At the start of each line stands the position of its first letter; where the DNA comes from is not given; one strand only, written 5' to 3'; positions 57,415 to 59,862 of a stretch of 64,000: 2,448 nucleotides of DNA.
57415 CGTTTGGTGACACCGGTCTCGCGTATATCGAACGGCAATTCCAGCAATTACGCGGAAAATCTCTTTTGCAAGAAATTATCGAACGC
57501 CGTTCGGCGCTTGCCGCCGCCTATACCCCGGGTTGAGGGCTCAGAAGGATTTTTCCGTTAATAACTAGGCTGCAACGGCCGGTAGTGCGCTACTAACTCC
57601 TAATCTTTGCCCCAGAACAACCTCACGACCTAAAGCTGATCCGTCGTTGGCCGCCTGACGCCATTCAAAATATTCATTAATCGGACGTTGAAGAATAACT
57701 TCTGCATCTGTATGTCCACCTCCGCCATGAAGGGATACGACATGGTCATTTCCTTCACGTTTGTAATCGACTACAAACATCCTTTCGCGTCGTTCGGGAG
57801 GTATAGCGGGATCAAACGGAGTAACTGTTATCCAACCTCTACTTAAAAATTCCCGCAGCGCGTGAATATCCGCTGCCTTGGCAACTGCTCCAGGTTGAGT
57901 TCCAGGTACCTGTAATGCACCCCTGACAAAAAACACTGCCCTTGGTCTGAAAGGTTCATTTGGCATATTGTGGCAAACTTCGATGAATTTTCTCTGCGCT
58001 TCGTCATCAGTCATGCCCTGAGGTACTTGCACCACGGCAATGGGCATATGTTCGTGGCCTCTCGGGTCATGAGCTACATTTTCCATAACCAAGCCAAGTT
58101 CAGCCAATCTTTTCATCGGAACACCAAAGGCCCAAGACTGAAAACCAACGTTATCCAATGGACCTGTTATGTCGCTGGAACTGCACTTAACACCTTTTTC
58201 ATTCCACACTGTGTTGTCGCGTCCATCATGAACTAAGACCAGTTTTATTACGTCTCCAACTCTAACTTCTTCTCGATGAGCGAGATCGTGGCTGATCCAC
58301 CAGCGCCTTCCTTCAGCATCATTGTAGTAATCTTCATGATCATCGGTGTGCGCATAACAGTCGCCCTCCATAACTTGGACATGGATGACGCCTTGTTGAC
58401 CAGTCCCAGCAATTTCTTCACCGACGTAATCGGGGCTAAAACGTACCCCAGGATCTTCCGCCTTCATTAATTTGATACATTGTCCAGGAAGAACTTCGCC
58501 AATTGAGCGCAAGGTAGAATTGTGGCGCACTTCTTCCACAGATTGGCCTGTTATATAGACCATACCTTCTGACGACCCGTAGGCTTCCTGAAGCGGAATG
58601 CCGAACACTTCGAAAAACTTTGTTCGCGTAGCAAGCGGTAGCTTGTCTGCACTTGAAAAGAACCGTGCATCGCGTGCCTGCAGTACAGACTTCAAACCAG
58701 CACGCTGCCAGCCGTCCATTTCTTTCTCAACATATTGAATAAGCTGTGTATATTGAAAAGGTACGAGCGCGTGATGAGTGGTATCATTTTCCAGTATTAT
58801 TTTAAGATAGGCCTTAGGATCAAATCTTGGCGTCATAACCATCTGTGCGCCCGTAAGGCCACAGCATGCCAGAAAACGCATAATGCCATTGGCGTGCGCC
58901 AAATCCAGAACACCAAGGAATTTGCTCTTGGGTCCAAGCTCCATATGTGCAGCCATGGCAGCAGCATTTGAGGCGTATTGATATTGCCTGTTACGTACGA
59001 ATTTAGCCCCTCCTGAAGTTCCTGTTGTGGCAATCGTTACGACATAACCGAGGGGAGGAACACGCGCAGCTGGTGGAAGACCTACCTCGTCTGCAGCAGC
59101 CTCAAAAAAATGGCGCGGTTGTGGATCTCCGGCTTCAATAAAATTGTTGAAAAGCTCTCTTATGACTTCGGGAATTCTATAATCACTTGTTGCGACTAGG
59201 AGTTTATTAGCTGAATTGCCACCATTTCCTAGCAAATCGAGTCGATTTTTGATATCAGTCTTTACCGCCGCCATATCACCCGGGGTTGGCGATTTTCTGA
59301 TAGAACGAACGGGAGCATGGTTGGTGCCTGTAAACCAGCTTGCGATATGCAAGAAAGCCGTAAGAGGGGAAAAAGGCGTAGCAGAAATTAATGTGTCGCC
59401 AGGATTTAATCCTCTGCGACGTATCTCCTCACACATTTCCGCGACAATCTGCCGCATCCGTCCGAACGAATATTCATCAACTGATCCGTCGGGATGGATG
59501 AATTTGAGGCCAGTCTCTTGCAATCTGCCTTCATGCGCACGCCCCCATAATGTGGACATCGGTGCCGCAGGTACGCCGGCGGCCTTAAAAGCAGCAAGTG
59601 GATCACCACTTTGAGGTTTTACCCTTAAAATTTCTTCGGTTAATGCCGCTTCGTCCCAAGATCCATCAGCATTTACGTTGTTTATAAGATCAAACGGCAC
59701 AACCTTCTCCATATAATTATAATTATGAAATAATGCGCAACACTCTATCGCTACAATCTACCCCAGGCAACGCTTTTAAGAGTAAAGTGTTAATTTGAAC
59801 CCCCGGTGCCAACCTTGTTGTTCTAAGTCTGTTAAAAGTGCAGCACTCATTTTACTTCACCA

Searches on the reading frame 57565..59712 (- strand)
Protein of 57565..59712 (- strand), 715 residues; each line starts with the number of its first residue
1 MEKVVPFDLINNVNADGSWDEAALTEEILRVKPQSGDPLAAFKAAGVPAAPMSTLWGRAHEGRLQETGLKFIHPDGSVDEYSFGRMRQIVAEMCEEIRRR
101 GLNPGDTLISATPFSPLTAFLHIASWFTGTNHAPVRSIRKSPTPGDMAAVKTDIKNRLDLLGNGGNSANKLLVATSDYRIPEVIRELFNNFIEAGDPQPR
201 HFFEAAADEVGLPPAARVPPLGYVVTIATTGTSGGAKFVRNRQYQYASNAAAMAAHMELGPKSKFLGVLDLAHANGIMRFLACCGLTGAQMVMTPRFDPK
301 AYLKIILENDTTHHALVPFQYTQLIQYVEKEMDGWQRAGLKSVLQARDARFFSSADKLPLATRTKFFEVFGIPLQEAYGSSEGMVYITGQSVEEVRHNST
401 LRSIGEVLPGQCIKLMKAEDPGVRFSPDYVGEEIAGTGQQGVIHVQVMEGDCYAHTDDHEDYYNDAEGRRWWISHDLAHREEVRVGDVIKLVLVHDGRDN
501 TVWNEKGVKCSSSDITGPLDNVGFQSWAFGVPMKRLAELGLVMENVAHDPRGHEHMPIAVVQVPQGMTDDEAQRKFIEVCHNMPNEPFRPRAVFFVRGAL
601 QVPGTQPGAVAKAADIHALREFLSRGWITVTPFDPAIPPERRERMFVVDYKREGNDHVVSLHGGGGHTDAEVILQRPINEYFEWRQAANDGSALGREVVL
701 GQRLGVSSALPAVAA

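Call 23: search_protein_families(library=pfam, proteins=[window:57565-59712:-], max_evalue=0.001)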
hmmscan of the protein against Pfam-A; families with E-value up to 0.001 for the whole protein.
window:57565-59712:- (715 aa): 1 family
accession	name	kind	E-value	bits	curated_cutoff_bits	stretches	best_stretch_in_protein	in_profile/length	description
PF00501.34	AMP-binding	-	1.4e-22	80.5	29.9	1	79-432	20-371/384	AMP-binding enzyme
